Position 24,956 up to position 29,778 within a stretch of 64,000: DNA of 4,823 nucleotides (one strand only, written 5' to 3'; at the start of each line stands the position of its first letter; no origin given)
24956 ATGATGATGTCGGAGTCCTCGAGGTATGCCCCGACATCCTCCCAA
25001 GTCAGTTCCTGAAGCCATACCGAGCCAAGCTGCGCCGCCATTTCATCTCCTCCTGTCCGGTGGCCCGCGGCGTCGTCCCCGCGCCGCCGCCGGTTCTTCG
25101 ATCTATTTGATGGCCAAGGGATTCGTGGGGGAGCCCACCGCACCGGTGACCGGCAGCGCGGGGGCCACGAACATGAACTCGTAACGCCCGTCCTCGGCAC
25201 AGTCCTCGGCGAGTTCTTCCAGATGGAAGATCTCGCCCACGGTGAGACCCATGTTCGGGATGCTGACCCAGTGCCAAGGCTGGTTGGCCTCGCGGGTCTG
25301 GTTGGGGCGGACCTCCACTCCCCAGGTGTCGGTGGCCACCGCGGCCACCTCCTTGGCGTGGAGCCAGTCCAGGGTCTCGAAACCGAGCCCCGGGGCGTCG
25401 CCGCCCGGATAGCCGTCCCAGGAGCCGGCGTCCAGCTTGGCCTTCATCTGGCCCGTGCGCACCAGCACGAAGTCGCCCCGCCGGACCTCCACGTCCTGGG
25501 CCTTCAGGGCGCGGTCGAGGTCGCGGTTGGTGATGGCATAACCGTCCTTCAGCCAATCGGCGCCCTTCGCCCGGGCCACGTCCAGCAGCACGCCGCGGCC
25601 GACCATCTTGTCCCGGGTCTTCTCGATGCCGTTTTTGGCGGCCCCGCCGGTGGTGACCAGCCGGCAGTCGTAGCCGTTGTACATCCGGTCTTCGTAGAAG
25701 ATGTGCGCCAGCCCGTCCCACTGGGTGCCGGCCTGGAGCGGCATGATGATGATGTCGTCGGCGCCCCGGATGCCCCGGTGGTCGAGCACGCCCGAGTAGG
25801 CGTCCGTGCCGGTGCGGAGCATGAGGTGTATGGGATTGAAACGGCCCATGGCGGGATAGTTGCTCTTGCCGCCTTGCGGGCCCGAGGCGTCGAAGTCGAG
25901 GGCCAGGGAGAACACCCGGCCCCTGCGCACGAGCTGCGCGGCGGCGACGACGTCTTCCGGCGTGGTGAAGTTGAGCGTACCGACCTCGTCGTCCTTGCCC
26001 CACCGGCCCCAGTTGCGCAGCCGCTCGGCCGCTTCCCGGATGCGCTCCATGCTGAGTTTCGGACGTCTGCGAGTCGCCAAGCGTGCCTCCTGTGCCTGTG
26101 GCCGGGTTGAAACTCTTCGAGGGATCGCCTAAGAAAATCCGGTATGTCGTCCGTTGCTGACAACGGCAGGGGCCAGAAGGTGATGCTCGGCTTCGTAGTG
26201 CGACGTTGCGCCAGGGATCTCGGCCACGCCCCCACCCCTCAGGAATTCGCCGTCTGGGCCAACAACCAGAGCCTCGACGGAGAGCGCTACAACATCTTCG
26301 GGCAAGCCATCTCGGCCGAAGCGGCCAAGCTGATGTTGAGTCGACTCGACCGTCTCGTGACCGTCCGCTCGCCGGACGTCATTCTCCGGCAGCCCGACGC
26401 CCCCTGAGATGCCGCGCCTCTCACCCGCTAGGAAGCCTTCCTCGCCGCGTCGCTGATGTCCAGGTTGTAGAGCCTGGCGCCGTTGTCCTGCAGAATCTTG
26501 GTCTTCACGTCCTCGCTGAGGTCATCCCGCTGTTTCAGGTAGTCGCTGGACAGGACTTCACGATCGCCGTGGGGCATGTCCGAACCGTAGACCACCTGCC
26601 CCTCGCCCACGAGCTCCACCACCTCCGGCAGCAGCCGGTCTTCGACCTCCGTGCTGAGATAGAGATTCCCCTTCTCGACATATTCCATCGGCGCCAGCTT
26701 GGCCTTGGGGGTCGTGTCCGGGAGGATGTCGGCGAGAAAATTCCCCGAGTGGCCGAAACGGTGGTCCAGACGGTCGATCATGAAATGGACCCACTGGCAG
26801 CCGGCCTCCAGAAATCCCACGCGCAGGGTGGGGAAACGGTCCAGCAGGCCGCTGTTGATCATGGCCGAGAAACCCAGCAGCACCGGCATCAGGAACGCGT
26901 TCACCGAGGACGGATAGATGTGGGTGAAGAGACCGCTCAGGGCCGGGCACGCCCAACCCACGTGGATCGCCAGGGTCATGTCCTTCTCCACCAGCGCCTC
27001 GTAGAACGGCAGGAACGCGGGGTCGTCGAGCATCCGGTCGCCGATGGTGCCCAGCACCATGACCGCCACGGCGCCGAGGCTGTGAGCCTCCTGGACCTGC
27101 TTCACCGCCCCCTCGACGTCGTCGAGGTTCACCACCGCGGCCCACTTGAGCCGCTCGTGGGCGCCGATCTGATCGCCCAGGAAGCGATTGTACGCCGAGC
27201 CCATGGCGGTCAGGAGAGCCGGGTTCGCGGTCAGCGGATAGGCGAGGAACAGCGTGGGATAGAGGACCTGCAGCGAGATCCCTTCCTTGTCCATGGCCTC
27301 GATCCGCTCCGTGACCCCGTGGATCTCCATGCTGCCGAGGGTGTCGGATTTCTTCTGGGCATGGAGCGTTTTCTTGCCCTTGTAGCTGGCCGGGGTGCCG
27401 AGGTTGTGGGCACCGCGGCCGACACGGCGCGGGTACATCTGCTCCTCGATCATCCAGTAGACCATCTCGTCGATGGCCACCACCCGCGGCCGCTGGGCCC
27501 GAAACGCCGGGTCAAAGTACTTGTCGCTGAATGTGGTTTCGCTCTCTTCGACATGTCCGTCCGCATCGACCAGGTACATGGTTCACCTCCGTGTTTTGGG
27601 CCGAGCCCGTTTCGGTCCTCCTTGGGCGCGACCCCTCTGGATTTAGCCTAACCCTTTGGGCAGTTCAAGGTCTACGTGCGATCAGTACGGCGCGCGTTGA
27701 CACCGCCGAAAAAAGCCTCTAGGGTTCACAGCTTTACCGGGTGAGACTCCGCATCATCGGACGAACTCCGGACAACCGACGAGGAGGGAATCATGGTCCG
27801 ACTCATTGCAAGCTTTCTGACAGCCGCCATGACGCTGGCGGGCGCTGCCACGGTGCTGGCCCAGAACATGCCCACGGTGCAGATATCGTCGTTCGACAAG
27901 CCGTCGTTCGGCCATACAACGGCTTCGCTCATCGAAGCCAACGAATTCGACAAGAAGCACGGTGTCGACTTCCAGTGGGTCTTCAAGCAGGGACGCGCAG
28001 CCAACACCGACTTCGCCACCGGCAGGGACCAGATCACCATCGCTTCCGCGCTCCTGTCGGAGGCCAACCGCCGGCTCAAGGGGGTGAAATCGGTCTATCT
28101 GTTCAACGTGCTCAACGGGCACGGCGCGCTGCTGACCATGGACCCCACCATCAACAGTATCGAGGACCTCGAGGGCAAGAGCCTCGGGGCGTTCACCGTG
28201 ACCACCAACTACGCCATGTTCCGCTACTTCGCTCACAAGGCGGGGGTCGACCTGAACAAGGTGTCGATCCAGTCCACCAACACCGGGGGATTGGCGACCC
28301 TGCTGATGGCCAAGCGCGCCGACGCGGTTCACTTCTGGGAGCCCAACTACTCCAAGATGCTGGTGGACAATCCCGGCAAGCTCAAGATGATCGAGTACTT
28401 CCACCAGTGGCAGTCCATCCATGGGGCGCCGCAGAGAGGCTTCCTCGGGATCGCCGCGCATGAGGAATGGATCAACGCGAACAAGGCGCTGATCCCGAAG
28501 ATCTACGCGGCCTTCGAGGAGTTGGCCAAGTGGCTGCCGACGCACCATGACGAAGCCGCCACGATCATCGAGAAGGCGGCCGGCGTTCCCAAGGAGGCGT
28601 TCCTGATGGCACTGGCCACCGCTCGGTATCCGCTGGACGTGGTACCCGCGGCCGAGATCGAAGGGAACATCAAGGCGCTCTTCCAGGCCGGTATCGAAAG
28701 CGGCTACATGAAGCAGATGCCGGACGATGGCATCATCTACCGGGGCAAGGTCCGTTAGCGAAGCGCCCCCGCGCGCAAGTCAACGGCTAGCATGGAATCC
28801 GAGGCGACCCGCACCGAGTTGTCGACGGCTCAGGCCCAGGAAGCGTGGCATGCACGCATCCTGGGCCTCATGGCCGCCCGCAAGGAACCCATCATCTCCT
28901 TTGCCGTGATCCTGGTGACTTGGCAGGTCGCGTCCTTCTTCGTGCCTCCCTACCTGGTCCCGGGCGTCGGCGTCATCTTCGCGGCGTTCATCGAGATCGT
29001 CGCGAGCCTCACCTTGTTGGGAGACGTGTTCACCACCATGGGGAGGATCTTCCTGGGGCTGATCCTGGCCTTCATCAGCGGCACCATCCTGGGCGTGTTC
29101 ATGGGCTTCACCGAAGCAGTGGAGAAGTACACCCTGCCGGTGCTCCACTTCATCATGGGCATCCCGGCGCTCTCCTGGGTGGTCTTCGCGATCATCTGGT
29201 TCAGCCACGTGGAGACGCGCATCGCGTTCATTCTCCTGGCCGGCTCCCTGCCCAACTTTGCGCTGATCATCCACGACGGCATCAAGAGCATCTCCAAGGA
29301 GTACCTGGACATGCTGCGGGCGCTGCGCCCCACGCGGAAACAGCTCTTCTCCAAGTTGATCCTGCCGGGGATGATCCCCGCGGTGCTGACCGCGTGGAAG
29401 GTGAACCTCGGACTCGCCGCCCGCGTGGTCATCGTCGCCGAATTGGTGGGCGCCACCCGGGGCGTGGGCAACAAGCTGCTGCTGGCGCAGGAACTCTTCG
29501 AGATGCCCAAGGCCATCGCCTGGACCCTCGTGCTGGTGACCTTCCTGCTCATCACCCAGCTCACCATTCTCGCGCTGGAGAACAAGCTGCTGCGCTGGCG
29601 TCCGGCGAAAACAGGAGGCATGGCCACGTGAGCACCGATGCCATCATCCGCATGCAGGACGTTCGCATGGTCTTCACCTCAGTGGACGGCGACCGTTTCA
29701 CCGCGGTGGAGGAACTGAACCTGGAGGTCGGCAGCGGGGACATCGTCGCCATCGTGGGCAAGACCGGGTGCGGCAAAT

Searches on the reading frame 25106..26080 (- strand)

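Call 49: search_protein_families(library=pfam, proteins=[window:25106-26080:-], max_evalue=0.00001)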
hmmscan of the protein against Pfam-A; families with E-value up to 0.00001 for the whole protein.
window:25106-26080:- (325 aa): 1 family
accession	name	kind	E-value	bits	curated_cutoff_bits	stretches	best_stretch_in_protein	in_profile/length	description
PF04199.19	Cyclase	-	7.5e-24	85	23.1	1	109-256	20-141/142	Putative cyclase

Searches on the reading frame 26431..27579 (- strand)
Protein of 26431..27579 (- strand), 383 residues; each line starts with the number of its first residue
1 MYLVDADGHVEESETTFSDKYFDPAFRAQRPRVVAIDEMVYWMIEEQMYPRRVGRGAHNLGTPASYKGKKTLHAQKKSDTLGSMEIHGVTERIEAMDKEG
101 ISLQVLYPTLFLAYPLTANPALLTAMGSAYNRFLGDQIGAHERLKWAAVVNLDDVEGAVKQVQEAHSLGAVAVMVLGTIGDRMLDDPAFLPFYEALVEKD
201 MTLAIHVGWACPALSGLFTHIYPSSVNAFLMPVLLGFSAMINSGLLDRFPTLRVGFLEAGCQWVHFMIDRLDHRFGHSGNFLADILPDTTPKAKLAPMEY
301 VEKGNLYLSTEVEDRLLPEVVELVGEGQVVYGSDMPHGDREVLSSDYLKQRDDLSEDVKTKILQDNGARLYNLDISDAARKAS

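Call 64: search_protein_families(library=pfam, proteins=[window:26431-27579:-], max_evalue=0.00001)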
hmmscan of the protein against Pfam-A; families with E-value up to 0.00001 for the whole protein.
window:26431-27579:- (383 aa): 1 family
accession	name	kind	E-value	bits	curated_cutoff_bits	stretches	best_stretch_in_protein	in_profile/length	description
PF04909.20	Amidohydro_2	-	6.6e-19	69.2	26.4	1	140-373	77-289/289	Amidohydrolase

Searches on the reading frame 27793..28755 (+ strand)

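Call 64: search_protein_families(library=pfam, proteins=[window:27793-28755:+], max_evalue=0.00001)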
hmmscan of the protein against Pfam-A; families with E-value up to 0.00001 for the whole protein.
window:27793-28755:+ (321 aa): 1 family
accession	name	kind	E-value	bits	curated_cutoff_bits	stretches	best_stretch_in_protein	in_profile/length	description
PF09084.16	NMT1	-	3.8e-12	47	20.5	1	54-255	17-216/216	NMT1/THI5 like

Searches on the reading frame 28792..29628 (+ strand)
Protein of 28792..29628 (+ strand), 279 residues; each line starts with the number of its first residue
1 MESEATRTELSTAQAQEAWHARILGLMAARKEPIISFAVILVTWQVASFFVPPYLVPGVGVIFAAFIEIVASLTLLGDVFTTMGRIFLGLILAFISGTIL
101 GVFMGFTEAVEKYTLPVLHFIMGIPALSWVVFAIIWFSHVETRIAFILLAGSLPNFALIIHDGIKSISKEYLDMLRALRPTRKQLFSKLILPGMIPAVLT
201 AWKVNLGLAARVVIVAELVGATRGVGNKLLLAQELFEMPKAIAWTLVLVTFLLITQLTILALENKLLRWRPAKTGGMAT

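Call 64: search_protein_families(library=pfam, proteins=[window:28792-29628:+], max_evalue=0.00001)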
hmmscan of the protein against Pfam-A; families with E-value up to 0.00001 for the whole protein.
window:28792-29628:+ (279 aa): 1 family
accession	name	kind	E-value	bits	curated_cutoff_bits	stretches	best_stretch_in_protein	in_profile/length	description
PF00528.27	BPD_transp_1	-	4.6e-19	69.3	26.4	1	97-262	1-178/184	Binding-protein-dependent transport system inner membrane component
